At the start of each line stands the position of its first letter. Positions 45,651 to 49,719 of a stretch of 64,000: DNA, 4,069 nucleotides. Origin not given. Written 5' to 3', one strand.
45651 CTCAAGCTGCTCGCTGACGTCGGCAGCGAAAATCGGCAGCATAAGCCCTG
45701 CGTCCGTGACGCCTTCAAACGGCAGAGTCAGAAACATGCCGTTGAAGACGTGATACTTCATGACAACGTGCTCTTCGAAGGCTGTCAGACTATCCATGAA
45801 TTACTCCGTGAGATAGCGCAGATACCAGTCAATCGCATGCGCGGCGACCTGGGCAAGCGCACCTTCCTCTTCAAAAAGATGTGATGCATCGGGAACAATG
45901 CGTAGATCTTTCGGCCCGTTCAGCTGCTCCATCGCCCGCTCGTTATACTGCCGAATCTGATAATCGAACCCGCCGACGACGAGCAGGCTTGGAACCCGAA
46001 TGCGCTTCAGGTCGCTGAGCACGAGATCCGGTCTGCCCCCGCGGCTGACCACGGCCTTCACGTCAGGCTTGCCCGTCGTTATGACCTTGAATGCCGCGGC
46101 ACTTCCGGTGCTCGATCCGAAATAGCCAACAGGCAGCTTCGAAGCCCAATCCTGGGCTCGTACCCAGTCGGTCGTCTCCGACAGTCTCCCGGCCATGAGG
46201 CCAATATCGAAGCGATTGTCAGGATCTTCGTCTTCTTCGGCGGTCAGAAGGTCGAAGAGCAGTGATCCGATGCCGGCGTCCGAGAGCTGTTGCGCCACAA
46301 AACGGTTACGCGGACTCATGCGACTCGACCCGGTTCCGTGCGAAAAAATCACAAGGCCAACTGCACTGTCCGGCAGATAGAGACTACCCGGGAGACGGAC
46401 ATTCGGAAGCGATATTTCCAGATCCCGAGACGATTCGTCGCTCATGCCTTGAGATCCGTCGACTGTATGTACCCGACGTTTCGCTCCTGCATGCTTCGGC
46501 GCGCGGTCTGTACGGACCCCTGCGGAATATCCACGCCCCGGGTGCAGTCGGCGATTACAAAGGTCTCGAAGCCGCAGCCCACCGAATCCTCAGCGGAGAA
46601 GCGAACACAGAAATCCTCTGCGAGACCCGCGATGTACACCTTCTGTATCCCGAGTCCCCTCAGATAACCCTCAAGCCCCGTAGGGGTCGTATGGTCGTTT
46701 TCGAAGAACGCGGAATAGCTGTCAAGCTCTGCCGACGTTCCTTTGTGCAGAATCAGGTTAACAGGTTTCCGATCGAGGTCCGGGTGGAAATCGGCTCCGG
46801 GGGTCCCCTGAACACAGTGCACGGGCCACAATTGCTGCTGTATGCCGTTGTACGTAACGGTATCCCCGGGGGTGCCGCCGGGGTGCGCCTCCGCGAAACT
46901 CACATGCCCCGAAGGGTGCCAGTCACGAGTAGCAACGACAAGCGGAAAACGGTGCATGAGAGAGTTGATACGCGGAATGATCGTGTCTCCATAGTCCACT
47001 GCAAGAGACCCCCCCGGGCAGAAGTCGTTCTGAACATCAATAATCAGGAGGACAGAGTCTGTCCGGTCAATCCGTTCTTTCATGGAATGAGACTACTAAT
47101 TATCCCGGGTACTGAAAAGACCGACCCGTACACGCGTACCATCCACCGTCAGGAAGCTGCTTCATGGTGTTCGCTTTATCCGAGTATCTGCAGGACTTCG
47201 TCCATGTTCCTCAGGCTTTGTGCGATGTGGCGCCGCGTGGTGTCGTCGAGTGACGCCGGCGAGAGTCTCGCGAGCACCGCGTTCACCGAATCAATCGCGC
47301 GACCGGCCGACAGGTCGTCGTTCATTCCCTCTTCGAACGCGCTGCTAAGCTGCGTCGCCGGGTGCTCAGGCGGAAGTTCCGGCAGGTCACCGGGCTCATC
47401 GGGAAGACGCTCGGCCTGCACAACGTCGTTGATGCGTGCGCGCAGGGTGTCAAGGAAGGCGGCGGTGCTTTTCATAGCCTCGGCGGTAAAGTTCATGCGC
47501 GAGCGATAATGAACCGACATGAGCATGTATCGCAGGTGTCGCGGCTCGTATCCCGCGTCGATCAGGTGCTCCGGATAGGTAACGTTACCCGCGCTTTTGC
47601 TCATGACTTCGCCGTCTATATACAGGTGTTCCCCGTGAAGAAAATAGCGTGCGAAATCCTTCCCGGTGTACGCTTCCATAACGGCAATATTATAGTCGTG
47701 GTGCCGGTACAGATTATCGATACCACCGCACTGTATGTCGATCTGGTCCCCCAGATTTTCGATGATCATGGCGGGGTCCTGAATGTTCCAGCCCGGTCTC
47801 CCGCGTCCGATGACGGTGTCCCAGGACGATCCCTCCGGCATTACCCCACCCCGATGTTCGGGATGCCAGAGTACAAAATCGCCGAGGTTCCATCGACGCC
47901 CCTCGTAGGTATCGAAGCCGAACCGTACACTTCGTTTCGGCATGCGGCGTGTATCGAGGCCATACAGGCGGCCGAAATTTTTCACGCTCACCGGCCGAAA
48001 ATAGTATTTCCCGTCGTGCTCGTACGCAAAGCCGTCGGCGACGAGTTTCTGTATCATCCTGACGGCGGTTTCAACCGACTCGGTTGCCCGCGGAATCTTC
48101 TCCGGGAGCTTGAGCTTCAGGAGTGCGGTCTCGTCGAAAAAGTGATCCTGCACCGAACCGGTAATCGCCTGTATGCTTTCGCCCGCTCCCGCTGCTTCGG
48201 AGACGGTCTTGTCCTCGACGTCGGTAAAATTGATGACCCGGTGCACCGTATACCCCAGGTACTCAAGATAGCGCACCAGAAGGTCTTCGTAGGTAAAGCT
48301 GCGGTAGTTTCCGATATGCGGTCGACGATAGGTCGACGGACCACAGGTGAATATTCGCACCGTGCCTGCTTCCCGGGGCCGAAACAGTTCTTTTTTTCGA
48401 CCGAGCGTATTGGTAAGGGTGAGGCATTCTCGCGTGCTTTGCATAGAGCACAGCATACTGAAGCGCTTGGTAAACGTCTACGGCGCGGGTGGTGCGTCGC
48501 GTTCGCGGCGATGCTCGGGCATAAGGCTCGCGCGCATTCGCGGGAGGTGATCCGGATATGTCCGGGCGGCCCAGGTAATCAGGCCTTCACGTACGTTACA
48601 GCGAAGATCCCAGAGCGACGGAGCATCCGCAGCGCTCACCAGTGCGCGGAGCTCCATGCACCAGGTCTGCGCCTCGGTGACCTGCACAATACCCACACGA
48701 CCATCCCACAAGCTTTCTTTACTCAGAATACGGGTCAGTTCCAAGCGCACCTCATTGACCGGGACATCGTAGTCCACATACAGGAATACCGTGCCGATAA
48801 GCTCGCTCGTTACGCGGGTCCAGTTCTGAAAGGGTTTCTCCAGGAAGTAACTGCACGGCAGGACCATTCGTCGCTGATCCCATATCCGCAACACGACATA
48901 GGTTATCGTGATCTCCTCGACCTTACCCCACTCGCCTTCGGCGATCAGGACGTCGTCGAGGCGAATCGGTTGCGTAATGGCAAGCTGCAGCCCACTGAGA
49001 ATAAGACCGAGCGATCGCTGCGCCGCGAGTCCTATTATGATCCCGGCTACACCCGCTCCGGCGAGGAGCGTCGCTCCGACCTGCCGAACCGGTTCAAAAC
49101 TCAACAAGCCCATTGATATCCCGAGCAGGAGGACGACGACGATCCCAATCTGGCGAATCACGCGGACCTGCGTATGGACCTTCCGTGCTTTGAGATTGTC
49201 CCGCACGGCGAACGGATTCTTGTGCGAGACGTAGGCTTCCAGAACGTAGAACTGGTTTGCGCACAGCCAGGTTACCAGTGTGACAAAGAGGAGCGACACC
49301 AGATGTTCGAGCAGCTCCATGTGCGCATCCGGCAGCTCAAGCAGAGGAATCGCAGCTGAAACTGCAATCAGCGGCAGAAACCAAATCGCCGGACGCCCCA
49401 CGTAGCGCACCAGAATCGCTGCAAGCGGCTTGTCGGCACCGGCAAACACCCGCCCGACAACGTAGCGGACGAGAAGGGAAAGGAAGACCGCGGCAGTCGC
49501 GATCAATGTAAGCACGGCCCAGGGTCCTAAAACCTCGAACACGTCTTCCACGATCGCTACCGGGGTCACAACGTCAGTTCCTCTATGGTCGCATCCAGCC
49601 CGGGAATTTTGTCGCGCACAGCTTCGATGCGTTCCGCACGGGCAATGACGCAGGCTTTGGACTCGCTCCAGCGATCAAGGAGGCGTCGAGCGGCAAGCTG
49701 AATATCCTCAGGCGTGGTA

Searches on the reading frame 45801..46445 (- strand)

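Call 7: search_protein_families(library=pfam, proteins=[window:45801-46445:-], max_evalue=0.001)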
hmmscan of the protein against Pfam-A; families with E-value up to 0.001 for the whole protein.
window:45801-46445:- (214 aa): 5 families
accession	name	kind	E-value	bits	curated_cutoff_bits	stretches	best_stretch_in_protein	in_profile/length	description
PF01738.24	DLH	-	7.4e-06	26.1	21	1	20-202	3-200/217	Dienelactone hydrolase family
PF20408.4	Abhydrolase_11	-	1e-05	25.8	27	1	31-194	4-170/193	Alpha/beta hydrolase domain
PF12146.15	Hydrolase_4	-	0.00023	21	27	0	30-133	5-105/239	Serine aminopeptidase, S33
PF02129.25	Peptidase_S15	-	0.00043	20.5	23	0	89-137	81-128/262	X-Pro dipeptidyl-peptidase (S15 family)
PF12697.13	Abhydrolase_6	-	0.00069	20.8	26.3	0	135-201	146-215/217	Alpha/beta hydrolase family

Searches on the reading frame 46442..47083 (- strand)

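Call 7: search_protein_families(library=pfam, proteins=[window:46442-47083:-], max_evalue=0.001)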
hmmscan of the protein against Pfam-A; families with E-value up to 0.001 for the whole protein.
window:46442-47083:- (213 aa): 1 family
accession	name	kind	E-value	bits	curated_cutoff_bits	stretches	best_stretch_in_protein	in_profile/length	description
PF00857.26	Isochorismatase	-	4.7e-22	79.3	27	1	10-200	1-165/175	Isochorismatase domain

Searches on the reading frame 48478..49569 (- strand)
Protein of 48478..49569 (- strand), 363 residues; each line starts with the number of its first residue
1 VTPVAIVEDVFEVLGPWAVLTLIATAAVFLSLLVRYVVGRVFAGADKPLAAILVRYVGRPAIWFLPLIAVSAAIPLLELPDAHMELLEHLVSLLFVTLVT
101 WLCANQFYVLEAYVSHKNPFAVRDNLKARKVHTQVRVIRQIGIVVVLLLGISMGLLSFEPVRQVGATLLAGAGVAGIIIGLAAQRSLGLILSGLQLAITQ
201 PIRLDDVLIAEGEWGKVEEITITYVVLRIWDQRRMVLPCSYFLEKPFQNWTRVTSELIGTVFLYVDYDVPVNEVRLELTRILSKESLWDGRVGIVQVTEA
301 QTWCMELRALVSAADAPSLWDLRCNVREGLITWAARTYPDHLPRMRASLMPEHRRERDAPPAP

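Call 8: search_protein_families(library=pfam, proteins=[window:48478-49569:-], max_evalue=0.001)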
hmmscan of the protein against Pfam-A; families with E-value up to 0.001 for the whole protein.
window:48478-49569:- (363 aa): 1 family
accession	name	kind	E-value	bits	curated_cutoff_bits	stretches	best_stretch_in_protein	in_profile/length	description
PF00924.24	MS_channel_2nd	-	7.4e-11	42.4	20.2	1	190-252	6-68/68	Mechanosensitive ion channel, beta-domain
